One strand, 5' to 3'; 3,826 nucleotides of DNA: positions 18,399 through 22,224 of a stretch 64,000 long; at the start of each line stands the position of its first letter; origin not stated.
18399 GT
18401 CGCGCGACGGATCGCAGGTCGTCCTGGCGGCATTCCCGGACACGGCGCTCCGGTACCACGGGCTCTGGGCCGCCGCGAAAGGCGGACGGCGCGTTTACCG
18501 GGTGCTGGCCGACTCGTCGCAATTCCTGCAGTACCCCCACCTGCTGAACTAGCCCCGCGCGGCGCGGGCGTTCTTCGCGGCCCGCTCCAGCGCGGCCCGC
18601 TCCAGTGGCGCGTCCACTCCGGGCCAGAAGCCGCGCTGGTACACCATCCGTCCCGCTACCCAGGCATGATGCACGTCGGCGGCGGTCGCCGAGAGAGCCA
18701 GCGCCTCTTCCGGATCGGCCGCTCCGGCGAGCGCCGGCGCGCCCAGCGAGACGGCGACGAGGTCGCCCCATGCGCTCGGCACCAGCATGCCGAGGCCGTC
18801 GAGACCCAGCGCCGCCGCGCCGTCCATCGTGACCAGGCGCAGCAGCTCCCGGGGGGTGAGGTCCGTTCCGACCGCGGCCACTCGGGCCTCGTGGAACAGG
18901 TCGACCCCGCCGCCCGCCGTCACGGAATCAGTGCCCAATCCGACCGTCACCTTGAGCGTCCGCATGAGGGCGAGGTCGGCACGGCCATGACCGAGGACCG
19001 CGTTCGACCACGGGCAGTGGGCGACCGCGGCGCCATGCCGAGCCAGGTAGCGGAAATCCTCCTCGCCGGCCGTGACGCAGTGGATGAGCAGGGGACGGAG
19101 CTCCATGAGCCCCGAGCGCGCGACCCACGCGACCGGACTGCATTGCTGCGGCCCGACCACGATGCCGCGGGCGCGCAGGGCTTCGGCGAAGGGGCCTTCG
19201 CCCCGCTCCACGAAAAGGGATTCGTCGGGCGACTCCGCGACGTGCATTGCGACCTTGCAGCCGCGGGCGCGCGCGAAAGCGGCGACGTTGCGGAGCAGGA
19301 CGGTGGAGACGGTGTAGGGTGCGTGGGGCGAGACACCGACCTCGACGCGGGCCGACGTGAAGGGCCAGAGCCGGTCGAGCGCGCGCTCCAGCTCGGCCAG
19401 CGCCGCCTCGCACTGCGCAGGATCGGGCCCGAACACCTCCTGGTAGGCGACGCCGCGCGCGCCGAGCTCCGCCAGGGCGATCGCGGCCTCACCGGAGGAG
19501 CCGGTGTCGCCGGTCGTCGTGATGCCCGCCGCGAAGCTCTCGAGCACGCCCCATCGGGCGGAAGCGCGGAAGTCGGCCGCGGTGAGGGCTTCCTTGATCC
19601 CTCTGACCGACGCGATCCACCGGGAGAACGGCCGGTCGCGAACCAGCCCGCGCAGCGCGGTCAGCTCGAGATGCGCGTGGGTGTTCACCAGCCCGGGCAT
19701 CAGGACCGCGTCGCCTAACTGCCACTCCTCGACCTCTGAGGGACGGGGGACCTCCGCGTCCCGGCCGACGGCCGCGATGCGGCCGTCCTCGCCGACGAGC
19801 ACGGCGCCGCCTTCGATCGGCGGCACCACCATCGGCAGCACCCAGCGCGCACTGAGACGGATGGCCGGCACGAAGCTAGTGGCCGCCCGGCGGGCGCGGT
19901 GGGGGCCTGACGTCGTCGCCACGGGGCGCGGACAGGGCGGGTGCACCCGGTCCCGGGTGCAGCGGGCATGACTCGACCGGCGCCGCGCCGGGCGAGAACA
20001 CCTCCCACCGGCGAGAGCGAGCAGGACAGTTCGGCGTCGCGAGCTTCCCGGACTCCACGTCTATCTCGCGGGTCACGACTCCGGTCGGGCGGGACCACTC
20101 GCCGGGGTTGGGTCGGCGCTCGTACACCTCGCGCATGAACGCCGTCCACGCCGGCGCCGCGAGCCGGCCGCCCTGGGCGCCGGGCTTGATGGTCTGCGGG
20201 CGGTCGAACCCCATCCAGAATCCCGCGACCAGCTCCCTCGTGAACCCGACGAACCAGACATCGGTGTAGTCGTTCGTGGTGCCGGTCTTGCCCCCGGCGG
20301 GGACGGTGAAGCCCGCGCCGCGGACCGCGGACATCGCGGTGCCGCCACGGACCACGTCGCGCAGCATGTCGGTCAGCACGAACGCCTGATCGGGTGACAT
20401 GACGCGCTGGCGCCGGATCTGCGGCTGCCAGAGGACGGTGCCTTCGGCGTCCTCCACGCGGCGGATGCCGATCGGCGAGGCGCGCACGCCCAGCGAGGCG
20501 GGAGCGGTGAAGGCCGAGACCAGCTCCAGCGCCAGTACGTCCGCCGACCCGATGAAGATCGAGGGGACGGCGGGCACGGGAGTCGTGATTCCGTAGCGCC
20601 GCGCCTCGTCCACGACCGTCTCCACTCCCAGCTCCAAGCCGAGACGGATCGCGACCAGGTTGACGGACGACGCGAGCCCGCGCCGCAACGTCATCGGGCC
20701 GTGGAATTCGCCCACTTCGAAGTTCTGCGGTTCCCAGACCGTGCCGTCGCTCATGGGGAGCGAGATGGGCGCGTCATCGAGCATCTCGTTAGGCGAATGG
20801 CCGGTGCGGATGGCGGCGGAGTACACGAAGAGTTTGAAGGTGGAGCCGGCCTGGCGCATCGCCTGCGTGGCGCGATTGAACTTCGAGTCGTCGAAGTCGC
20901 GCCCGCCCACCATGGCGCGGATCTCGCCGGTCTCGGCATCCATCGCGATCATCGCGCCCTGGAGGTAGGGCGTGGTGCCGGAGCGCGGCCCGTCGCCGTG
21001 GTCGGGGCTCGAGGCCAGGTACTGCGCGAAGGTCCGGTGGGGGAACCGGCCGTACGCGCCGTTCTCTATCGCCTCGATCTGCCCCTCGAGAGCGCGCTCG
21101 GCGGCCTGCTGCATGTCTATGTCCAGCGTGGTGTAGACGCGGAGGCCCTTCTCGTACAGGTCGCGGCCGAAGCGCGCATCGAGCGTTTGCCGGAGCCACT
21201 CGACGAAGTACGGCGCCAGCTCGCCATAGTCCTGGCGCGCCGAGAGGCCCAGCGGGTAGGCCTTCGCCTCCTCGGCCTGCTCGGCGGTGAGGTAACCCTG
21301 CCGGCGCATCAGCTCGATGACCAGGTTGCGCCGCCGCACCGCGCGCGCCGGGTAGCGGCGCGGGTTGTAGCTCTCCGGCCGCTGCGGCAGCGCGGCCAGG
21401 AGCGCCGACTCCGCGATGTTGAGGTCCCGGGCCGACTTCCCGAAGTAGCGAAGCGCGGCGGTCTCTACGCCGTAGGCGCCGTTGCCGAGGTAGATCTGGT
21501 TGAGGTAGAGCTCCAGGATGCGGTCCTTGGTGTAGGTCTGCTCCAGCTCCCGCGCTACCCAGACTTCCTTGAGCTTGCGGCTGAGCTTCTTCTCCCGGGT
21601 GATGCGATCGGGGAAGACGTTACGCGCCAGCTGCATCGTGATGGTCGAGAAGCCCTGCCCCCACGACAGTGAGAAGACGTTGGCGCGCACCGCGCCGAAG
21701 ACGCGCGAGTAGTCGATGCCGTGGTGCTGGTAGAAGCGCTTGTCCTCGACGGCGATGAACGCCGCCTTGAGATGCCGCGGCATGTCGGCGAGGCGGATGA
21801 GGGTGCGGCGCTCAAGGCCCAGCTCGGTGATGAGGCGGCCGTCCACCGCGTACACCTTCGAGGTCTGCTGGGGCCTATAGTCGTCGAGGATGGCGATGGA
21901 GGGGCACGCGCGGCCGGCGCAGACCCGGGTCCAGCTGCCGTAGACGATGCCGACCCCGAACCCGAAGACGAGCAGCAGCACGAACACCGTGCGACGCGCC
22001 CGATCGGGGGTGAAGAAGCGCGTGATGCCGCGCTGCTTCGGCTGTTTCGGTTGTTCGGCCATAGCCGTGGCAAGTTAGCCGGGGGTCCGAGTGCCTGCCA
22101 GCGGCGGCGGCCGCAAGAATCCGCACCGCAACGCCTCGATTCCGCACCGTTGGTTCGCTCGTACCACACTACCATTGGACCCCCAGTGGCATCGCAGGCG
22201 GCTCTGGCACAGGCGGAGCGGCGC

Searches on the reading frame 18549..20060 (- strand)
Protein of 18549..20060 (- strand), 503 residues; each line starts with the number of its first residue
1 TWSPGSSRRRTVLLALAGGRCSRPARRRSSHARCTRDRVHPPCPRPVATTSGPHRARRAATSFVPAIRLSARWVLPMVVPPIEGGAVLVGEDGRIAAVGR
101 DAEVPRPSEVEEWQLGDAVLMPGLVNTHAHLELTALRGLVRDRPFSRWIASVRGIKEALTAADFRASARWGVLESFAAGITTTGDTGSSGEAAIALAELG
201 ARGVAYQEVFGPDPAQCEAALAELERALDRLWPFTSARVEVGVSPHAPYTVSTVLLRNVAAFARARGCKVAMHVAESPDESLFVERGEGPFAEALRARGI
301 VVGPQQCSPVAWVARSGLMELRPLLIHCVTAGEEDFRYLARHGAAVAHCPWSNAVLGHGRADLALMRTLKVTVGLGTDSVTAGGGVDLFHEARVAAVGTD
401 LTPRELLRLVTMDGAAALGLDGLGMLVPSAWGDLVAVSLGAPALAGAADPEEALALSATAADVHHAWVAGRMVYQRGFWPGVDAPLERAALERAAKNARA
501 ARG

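Call 42: search_protein_families(library=pfam, proteins=[window:18549-20060:-], max_evalue=0.001)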
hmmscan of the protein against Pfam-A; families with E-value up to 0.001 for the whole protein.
window:18549-20060:- (503 aa): 2 families
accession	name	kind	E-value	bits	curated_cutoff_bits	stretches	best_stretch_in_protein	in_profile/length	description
PF01979.26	Amidohydro_1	-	1.9e-37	129.8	25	1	119-473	1-345/345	Amidohydrolase family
PF07969.17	Amidohydro_3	-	1.2e-09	38.7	29.7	1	136-474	134-472/472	Amidohydrolase family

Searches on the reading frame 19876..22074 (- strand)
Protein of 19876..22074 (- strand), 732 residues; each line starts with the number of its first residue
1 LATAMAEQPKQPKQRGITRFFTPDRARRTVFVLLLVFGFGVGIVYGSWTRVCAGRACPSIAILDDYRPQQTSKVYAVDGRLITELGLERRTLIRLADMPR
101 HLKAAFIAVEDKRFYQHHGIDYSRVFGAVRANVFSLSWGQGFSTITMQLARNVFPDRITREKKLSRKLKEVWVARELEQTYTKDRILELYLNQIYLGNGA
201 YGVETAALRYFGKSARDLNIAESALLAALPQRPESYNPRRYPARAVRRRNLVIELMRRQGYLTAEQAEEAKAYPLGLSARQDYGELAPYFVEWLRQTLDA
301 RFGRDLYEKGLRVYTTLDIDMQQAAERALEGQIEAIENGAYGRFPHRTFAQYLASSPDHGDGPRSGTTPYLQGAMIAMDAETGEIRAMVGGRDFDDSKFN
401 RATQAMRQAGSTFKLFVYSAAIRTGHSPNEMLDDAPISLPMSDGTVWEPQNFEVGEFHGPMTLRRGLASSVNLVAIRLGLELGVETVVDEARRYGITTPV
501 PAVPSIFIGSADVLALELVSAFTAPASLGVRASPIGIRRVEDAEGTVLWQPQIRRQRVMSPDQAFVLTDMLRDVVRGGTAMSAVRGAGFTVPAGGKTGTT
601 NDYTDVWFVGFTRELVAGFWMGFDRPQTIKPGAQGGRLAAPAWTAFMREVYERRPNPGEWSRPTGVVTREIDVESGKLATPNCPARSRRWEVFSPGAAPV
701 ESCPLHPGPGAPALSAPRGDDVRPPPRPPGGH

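Call 42: search_protein_families(library=pfam, proteins=[window:19876-22074:-], max_evalue=0.001)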
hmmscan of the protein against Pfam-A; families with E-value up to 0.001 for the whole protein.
window:19876-22074:- (732 aa): 2 families
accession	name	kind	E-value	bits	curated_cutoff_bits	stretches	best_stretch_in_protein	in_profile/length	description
PF00912.28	Transgly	-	7.8e-62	208.3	27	1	79-256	2-177/178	Transglycosylase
PF00905.27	Transpeptidase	-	2.5e-28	99.6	22.1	1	373-614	1-267/299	Penicillin binding protein transpeptidase domain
